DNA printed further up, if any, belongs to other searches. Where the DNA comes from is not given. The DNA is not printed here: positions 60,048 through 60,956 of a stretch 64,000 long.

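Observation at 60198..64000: SNF2 helicase + DUF4391-like protein co-oriented with type III Mod/Res: an apparently uncharacterised four-component restriction-like system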

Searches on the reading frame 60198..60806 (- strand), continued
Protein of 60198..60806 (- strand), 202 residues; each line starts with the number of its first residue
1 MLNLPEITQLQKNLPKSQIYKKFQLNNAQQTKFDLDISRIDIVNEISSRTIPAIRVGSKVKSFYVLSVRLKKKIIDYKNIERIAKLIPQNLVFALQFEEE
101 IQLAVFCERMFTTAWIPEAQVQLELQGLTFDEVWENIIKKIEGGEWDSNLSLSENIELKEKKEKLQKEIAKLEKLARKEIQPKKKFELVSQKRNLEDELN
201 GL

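Call 27: find_homologous_proteins(query=A1, max_evalue=0.00001)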
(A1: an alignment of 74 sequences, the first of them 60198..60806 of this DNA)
Query A1 (74 sequences) (202 aa, profile of the alignment): 3894 proteins with E <= 0.00001 among 7983 candidates; the best 120 are listed.
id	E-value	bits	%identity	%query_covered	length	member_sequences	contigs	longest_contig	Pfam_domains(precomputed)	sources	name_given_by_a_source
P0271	2.1e-82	294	51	100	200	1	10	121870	PF14335.12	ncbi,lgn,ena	-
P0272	8.1e-82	292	49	100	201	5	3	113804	PF14335.12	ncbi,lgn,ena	-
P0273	8.2e-82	292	49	100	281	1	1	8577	PF14335.12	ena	-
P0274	1.1e-81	291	48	99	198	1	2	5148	PF14335.12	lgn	-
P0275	1.3e-81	291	49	99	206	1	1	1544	PF14335.12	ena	-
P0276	1.3e-81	291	51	99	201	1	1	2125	PF14335.12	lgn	-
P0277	2.0e-81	290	48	100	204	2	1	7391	PF14335.12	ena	-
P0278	2.0e-81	290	47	100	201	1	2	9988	PF14335.12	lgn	-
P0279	2.5e-81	290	49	100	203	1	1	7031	PF14335.12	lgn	-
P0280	2.6e-81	290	50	100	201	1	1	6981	PF14335.12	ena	-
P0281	2.8e-81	290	47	99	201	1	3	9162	PF14335.12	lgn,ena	-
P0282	2.8e-81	290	50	99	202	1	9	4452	PF14335.12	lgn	-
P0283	2.9e-81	290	51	99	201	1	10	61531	PF14335.12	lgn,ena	-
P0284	3.1e-81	290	47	99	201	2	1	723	PF14335.12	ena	-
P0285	3.1e-81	290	51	99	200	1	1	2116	PF14335.12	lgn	-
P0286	3.2e-81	290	44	99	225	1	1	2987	PF14335.12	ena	-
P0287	3.3e-81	290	42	99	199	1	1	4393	PF14335.12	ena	-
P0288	3.5e-81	290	48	99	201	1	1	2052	PF14335.12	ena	-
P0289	3.5e-81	290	47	99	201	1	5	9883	PF14335.12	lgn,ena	-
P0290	4.2e-81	289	51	99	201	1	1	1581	PF14335.12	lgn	-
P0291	4.3e-81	289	51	99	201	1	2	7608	PF14335.12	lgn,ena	-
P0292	4.6e-81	289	50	100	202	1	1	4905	PF14335.12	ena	-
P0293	4.7e-81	289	54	94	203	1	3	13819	PF14335.12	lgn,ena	-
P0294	4.7e-81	289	48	99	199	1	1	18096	PF14335.12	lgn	-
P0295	4.8e-81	289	48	100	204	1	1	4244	PF14335.12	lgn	-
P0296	4.9e-81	289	52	98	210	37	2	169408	PF14335.12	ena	-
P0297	5.0e-81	289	48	100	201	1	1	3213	PF14335.12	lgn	-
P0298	6.2e-81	289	46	99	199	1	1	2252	PF14335.12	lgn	-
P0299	6.2e-81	289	48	100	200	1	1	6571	PF14335.12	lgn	-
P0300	6.6e-81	289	53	94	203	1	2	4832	PF14335.12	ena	-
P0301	6.7e-81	289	48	99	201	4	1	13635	PF14335.12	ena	-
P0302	6.9e-81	289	48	99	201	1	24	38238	PF14335.12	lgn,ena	-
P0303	6.9e-81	289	51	99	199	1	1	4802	PF14335.12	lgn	-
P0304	7.6e-81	288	50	100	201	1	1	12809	PF14335.12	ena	-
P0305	7.6e-81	288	51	99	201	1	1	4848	PF14335.12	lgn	-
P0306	7.6e-81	288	51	99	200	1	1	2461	PF14335.12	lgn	-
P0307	8.2e-81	288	49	100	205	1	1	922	PF14335.12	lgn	-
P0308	9.0e-81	288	50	99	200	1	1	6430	PF14335.12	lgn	-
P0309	9.2e-81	288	48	99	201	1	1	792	PF14335.12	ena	-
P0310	9.2e-81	288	51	99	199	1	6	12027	PF14335.12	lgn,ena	-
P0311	9.4e-81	288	48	100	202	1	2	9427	PF14335.12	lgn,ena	-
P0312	9.8e-81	288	51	99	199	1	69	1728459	PF14335.12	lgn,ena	-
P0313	9.9e-81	288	52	100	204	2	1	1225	PF14335.12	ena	-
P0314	1.0e-80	288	52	100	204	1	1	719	PF14335.12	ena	-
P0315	1.1e-80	288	48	99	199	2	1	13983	PF14335.12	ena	-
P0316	1.1e-80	288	51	99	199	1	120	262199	PF14335.12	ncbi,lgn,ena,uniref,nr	ncbi:DUF4391 domain-containing protein [Phascolarctobacterium succinatutens]|uniref:DUF4391 domain-c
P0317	1.1e-80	288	49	98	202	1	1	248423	PF14335.12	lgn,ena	-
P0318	1.2e-80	288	51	99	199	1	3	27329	PF14335.12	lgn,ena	-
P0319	1.2e-80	288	47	99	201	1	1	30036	PF14335.12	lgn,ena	-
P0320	1.2e-80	288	51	99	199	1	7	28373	PF14335.12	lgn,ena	-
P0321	1.2e-80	288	50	99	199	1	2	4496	PF14335.12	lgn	-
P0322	1.3e-80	288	51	99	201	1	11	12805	PF14335.12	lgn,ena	-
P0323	1.3e-80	288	49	99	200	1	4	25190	PF14335.12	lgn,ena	-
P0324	1.3e-80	288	48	100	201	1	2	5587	PF14335.12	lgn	-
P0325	1.3e-80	288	53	94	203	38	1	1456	PF14335.12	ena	-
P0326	1.3e-80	288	49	99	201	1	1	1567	PF14335.12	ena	-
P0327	1.3e-80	288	51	99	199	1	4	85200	PF14335.12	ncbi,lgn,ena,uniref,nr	ncbi:DUF4391 domain-containing protein [Phascolarctobacterium succinatutens]|uniref:DUF4391 domain-c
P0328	1.4e-80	288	50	100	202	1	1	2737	PF14335.12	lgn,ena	-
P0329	1.4e-80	288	48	98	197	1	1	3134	PF14335.12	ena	-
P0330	1.5e-80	288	49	99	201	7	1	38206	PF14335.12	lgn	-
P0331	1.5e-80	287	52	98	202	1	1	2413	PF14335.12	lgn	-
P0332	1.6e-80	287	51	99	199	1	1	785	PF14335.12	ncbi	-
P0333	1.6e-80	287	51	99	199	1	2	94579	PF14335.12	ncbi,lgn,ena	-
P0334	1.7e-80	287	51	99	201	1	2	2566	PF14335.12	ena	-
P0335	1.7e-80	287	48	99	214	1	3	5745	PF14335.12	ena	-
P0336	1.8e-80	287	48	99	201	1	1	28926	PF14335.12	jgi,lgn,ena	-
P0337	1.8e-80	287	52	100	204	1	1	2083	PF14335.12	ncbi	-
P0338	1.8e-80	287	50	99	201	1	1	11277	PF14335.12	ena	-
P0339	1.9e-80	287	52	94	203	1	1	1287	PF14335.12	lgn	-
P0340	1.9e-80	287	48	99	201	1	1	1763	PF14335.12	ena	-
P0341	2.0e-80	287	49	100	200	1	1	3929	PF14335.12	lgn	-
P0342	2.0e-80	287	54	94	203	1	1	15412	PF14335.12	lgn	-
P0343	2.0e-80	287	50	100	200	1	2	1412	PF14335.12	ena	-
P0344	2.0e-80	287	48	100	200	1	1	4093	PF14335.12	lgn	-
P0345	2.0e-80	287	52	99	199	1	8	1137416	PF14335.12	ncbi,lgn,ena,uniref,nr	ncbi:DUF4391 domain-containing protein [Massiliimalia timonensis]|uniref:DUF4391 domain-containing p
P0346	2.0e-80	287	48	99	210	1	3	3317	PF14335.12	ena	-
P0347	2.1e-80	287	51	99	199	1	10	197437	PF14335.12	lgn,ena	-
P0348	2.2e-80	287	54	94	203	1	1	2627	PF14335.12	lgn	-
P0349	2.2e-80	287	51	99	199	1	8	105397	PF14335.12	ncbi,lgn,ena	-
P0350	2.2e-80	287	46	99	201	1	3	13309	PF14335.12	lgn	-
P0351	2.3e-80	287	50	99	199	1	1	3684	PF14335.12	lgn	-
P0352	2.3e-80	287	51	99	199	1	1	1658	PF14335.12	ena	-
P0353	2.4e-80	287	47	99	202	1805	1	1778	PF14335.12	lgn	-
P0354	2.4e-80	287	52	97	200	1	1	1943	PF14335.12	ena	-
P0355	2.5e-80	287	47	99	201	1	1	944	PF14335.12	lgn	-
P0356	2.5e-80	287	47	99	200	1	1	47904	PF14335.12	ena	-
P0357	2.5e-80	287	52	94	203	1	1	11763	PF14335.12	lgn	-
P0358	2.6e-80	287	47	99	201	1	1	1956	PF14335.12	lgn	-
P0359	2.9e-80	287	50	99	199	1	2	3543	PF14335.12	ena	-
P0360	2.9e-80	287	51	99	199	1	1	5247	PF14335.12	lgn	-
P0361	2.9e-80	287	48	100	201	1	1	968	PF14335.12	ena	-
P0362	2.9e-80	287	51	99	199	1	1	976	PF14335.12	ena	-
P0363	3.0e-80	287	51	99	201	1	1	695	PF14335.12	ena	-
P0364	3.0e-80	287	47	100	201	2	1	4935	PF14335.12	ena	-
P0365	3.0e-80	287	50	97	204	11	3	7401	PF14335.12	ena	-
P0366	3.0e-80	286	49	100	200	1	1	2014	PF14335.12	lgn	-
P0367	3.0e-80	286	50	99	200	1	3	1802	PF14335.12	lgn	-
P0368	3.2e-80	286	46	99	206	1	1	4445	PF14335.12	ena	-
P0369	3.3e-80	286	46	99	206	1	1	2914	PF14335.12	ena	-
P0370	3.3e-80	286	49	99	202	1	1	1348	PF14335.12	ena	-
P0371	3.4e-80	286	53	94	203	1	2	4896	PF14335.12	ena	-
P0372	3.4e-80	286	53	94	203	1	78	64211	PF14335.12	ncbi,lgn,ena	-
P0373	3.5e-80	286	53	94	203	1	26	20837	PF14335.12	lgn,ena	-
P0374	3.5e-80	286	48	100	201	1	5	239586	PF14335.12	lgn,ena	-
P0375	3.6e-80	286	50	99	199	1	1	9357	PF14335.12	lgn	-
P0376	3.6e-80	286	51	100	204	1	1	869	PF14335.12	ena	-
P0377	3.7e-80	286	53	94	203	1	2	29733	PF14335.12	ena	-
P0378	3.7e-80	286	52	94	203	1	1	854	PF14335.12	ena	-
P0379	3.8e-80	286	53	94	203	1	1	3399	PF14335.12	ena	-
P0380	3.8e-80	286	51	100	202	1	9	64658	PF14335.12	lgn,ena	-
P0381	3.8e-80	286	53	94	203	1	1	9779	PF14335.12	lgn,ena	-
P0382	3.8e-80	286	50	99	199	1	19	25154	PF14335.12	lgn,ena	-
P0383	3.9e-80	286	53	94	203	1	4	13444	PF14335.12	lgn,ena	-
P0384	4.0e-80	286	46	99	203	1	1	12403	PF14335.12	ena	-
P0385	4.0e-80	286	48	99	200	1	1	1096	PF14335.12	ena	-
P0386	4.0e-80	286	51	99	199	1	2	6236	PF14335.12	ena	-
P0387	4.1e-80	286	47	100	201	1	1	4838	PF14335.12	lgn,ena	-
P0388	4.2e-80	286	49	100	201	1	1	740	PF14335.12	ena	-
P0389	4.2e-80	286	48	94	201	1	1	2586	PF14335.12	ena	-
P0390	4.3e-80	286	49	99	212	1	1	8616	PF14335.12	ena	-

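Call 29: find_encoding_contigs(protein=P0316, flank=10000, max_places=3)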
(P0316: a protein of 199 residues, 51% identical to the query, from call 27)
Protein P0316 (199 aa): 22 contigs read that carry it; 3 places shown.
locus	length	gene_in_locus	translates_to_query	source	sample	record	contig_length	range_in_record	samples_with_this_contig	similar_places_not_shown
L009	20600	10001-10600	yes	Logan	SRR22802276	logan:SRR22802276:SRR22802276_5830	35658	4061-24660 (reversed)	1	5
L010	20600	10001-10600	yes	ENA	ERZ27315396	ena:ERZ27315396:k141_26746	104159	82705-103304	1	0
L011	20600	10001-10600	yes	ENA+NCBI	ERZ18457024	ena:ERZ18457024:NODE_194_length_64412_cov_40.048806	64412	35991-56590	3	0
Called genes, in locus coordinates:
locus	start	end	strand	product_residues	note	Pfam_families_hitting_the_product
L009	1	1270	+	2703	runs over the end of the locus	PF28553:WH_1, PF28554:DUF8437, PF00176:SNF2-rel_dom (weak), PF04851:ResIII (weak), PF28555:Helicase_dom, PF00271:Helicase_C (faint)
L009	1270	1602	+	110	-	PF21983:NikA-like, PF05713:MobC (weak)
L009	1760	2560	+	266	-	PF02230:Abhydrolase_2 (faint), PF20434:BD-FAE, PF01738:DLH (faint), PF00561:Abhydrolase_1 (weak), PF02089:Palm_thioest (weak), PF03959:FSH1 (weak), PF00326:Peptidase_S9, PF08840:BAAT_C, +3 more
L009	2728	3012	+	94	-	-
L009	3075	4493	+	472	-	-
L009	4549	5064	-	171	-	-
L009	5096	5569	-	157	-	-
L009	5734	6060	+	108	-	-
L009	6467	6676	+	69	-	PF01381:HTH_3 (weak), PF13443:HTH_26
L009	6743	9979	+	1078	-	PF00270:DEAD (faint), PF00176:SNF2-rel_dom, PF04851:ResIII, PF00271:Helicase_C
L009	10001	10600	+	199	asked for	PF14335:DUF4391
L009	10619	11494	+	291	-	PF01582:TIR, PF13676:TIR_2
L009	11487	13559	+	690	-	PF01555:N6_N4_Mtase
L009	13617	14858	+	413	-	PF18860:AbiJ_NTD3, PF18863:AbiJ_NTD4 (weak)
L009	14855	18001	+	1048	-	PF00270:DEAD (weak), PF04851:ResIII, PF19778:RE_endonuc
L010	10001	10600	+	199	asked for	PF14335:DUF4391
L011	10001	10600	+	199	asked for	PF14335:DUF4391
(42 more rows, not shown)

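Call 30: find_encoding_contigs(protein=P0345, flank=10000, max_places=3)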
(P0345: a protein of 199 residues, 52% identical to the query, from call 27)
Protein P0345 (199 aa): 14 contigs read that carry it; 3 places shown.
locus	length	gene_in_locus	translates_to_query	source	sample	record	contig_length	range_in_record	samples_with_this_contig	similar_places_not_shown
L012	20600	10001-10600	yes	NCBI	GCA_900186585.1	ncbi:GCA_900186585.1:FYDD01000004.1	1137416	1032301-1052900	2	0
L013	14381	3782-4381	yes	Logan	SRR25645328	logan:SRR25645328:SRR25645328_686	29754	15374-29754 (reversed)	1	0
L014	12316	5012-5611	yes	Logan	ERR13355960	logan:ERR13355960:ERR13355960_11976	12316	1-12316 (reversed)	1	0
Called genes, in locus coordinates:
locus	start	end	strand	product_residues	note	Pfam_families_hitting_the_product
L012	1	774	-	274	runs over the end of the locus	PF07508:Recombinase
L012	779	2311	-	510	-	PF00239:Resolvase, PF07508:Recombinase, PF13408:Zn_ribbon_recom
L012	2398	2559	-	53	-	-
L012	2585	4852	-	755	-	PF13307:Helicase_C_2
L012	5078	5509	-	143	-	-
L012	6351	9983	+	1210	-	PF00176:SNF2-rel_dom, PF04851:ResIII, PF00271:Helicase_C, PF10686:YAcAr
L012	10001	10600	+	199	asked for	PF14335:DUF4391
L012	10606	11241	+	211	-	-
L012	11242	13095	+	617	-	PF01555:N6_N4_Mtase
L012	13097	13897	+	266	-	-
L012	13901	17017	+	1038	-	PF00270:DEAD (weak), PF04851:ResIII, PF19778:RE_endonuc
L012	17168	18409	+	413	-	PF00817:IMS, PF21999:IMS_HHH_1 (weak), PF11799:IMS_C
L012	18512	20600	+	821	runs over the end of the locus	PF13529:Peptidase_C39_2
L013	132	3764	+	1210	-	PF00176:SNF2-rel_dom, PF04851:ResIII, PF00271:Helicase_C, PF10686:YAcAr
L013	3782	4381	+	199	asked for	PF14335:DUF4391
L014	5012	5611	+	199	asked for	PF14335:DUF4391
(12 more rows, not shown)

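Call 35: find_homologous_proteins(query=L001:6763-10005:+, max_evalue=1e-10)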
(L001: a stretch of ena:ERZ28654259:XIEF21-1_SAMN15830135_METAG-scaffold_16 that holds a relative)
Query L001:6763-10005:+ (1081 aa): 8000 proteins with E <= 1e-10 among 8000 candidates; the best 120 are listed.
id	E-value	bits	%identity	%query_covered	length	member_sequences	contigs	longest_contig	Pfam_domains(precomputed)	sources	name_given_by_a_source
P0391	0.0e+0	2438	100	100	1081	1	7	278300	PF00270.36,PF00176.30,PF00271.38,PF04851.22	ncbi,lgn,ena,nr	ncbi:MAG: DEAD/DEAH box helicase family protein [Spirochaetaceae bacterium]|nr:DEAD/DEAH box helicas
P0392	0.0e+0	2434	100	100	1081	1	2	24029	PF00270.36,PF00176.30,PF00271.38,PF04851.22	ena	-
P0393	0.0e+0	2432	100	100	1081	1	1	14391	PF00270.36,PF00176.30,PF00271.38,PF04851.22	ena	-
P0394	0.0e+0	2429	99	100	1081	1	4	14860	PF00270.36,PF00176.30,PF00271.38,PF04851.22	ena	-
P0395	0.0e+0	2429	100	100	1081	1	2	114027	PF00270.36,PF00176.30,PF00271.38,PF04851.22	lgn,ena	-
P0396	0.0e+0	2429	100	100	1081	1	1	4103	PF00270.36,PF00176.30,PF00271.38,PF04851.22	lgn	-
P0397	0.0e+0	2429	99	100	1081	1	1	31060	PF00270.36,PF00176.30,PF00271.38,PF04851.22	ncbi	-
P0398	0.0e+0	2429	99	100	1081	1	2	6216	PF00270.36,PF00176.30,PF00271.38,PF04851.22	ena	-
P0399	0.0e+0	2425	99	100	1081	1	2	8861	PF00270.36,PF00176.30,PF00271.38,PF04851.22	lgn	-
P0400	0.0e+0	2420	99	100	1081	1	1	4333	PF00270.36,PF00176.30,PF00271.38,PF04851.22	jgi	jgi:SNF2 family DNA or RNA helicase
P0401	0.0e+0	2420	99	100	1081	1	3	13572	PF00270.36,PF00176.30,PF00271.38,PF04851.22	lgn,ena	-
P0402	0.0e+0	2418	99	100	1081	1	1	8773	PF00270.36,PF00176.30,PF00271.38,PF04851.22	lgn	-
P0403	0.0e+0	2417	99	100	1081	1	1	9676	PF00270.36,PF00176.30,PF00271.38,PF04851.22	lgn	-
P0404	0.0e+0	2417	99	100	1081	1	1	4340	PF00270.36,PF00176.30,PF00271.38,PF04851.22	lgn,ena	-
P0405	0.0e+0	2364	96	100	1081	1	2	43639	PF00270.36,PF00176.30,PF00271.38,PF04851.22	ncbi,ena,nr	ncbi:MAG: DEAD/DEAH box helicase family protein [Treponema sp.]|nr:DEAD/DEAH box helicase family pro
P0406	0.0e+0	2360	96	100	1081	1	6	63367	PF00270.36,PF00176.30,PF00271.38,PF04851.22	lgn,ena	-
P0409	0.0e+0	2136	87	99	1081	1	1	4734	PF00270.36,PF00176.30,PF00271.38,PF04851.22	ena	-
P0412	0.0e+0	2133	87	99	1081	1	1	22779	PF00270.36,PF00176.30,PF00271.38,PF04851.22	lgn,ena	-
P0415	0.0e+0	2132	87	99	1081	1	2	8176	PF00270.36,PF00176.30,PF00271.38,PF04851.22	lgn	-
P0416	0.0e+0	2131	87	99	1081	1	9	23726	PF00270.36,PF00176.30,PF00271.38,PF04851.22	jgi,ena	-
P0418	0.0e+0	2131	87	99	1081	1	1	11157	PF00270.36,PF00176.30,PF00271.38,PF04851.22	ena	-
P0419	0.0e+0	2131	87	99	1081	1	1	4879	PF00270.36,PF00176.30,PF00271.38,PF04851.22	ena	-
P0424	0.0e+0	2111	86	99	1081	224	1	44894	PF00270.36,PF00176.30,PF00271.38,PF04851.22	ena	-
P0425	0.0e+0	2107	86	99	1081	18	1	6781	PF00270.36,PF00176.30,PF00271.38,PF04851.22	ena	-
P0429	0.0e+0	2034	82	100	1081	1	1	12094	PF00270.36,PF00176.30,PF00271.38,PF04851.22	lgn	-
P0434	0.0e+0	2025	82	100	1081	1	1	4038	PF00270.36,PF00176.30,PF00271.38,PF04851.22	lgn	-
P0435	0.0e+0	2024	82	100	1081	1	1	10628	PF00270.36,PF00176.30,PF00271.38,PF04851.22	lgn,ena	-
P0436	0.0e+0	2023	82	100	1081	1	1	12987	PF00270.36,PF00176.30,PF00271.38,PF04851.22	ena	-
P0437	0.0e+0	2022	82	100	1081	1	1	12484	PF00270.36,PF00176.30,PF00271.38,PF04851.22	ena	-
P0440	0.0e+0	2014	81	100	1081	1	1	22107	PF00270.36,PF00176.30,PF00271.38,PF04851.22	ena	-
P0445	0.0e+0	2008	81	100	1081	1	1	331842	PF00270.36,PF00176.30,PF00271.38,PF04851.22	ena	-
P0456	0.0e+0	1977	80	99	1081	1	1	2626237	PF00270.36,PF00176.30,PF00271.38,PF04851.22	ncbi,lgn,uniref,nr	ncbi:DEAD/DEAH box helicase family protein [Treponema parvum]|uniref:DEAD/DEAH box helicase family p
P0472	0.0e+0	1915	78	100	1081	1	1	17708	PF00270.36,PF00176.30,PF00271.38,PF04851.22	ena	-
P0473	0.0e+0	1914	78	100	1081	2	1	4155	PF00270.36,PF00176.30,PF00271.38,PF04851.22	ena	-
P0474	0.0e+0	1904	77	100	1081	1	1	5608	PF00270.36,PF00176.30,PF00271.38,PF04851.22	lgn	-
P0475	0.0e+0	1876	78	99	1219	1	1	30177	PF00270.36,PF00176.30,PF00271.38,PF14335.12,PF04851.22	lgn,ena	-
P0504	0.0e+0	1631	67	99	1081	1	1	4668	PF00270.36,PF00176.30,PF00271.38,PF04851.22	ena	-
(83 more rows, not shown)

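Call 38: find_related_loci(query=A4, collection=genome_contigs, flank=10000)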
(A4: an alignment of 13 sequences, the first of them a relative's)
Query A4 (1081 aa) in genome_contigs; peptide patterns used: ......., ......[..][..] (x = any residue, [..] = any of these).
600 stretches matched a pattern (row limit reached: there are more); 594 encode a relative of the query (tblastn E <= 1e-3); the best 80 are kept; 80 distinct loci.
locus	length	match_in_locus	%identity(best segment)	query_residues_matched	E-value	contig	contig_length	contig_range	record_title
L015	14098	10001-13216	86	7-1076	0e+0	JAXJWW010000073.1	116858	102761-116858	MAG: Treponemataceae bacterium isolate DOME_MAG_6731 6731_C0417_k141_296852, whole genome shotgun sequence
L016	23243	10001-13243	68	6-1078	0e+0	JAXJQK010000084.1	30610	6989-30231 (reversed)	MAG: Acutalibacteraceae bacterium isolate DOME_MAG_2406 2406_C0206_k141_113304, whole genome shotgun sequence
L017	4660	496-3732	66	5-1076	0e+0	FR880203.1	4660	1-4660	Clostridium sp. CAG:169 genomic scaffold, scf106, whole genome shotgun sequence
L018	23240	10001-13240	67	5-1076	0e+0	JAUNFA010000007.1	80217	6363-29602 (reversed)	MAG: Bacillota bacterium isolate S25M_St_metabat_115 NODE_93_length_80217_cov_12.310633, whole genome shotgun sequence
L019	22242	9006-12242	66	6-1078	0e+0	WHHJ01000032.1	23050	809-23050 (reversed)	MAG: Clostridia bacterium isolate COPD400 SA9245_bin.20_contig_32, whole genome shotgun sequence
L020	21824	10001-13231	67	5-1077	0e+0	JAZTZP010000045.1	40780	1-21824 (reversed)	MAG: Clostridia bacterium isolate T1900045324_YK20190013.MAGScoT_cleanbin_000001 SGB_6406_k141_318386, whole genome shot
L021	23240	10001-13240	66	6-1076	0e+0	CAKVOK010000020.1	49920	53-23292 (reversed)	MAG: uncultured Clostridia bacterium isolate REFINED_METABAT215_TOP10_CONTIGS_1500_ASSEMBLY_K77_MERGED__Hadza_MoBio_hadz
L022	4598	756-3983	66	6-1076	0e+0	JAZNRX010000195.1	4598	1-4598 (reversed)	MAG: Acutalibacteraceae bacterium isolate T1900044812_TS20190278.MAGScoT_cleanbin_000022 SGB_2794_k141_2062460, whole ge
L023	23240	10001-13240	64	1-1076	0e+0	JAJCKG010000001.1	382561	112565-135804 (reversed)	Bacterium 210820-DFI.6.37 strain DFI.6.37 BCOECCGG_1, whole genome shotgun sequence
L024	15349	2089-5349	64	2-1080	0e+0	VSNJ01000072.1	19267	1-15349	MAG: Lachnospiraceae bacterium isolate SC1116_S22_bin.13 SC1116_S22_SC1116_S22_bin.13_contig_72, whole genome shotgun se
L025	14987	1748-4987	64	1-1076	0e+0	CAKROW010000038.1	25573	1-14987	MAG: uncultured Blautia sp. isolate REFINED_METABAT215_TOP10_CONTIGS_1500_ASSEMBLY_K77_MERGED__Hadza_MoBio_C-REDO_G_11_1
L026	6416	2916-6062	66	6-1046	0e+0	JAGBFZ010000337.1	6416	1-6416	MAG: Oscillospiraceae bacterium isolate RGIG9084 Water_deer_Rectum.Co__c1125982, whole genome shotgun sequence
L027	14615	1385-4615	64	1-1076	0e+0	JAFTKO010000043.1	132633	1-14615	MAG: Clostridia bacterium isolate RGIG3903 Roe_deer_Cecum-2__c648165, whole genome shotgun sequence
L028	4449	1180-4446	65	6-1078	0e+0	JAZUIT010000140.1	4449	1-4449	MAG: Acutalibacteraceae bacterium isolate T1900045262_TH20190032.MAGScoT_cleanbin_000011 SGB_5835_k141_577853, whole gen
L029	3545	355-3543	63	6-1063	0e+0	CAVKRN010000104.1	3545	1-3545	bacterium isolate G02635-L1_cleanbin_000004 genome assembly, contig: Spades_G02635-L1_contig_5173, whole genome shotgun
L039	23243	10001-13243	62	6-1081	0e+0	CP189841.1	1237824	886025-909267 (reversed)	Eggerthellaceae bacterium DNF00809 chromosome, complete genome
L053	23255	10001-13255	59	2-1081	0e+0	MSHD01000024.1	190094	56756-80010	MAG: Lachnospiraceae bacterium Zagget2 zag_T1_merged_singles_contig_237, whole genome shotgun sequence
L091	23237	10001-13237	62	6-1081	0e+0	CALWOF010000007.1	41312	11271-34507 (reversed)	MAG: uncultured Oscillospiraceae bacterium isolate BRZ_L__bin33 genome assembly, contig: BRZ_L__NODE_2222_length_41312_c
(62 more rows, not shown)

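Call 41: predict_structure(alignment_id=A3)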
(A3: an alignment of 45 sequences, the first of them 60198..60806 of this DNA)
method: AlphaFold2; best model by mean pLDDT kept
length: 202 residues; sequences in the alignment: 45
mean_pLDDT: 90.8   pTM: 0.77
mean pLDDT of the five models: 90.8, 88.8, 88.4, 85.9, 84.3
residues with pLDDT >= 90: 148; 70-90: 53; 50-70: 1; < 50: 0
segments of 3 or more residues with pLDDT < 50: none
pLDDT, mean of each block of 10 residues (from residue 1): 88 92 93 95 94 92 95 93 87 96 91 92 91 92 80 82 91 91 91 92 85
secondary structure, 60 per line:
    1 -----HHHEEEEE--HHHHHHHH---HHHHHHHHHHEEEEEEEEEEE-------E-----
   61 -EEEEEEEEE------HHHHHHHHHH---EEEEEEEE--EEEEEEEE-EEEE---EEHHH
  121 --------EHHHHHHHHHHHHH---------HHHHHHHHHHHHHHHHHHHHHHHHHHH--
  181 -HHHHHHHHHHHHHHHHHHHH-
elements in order: E9-13 H16-23 H27-36 E37-47 E62-70 H77-86 E90-97 E100-107 E109-112 H130-142 H152-178 H182-201
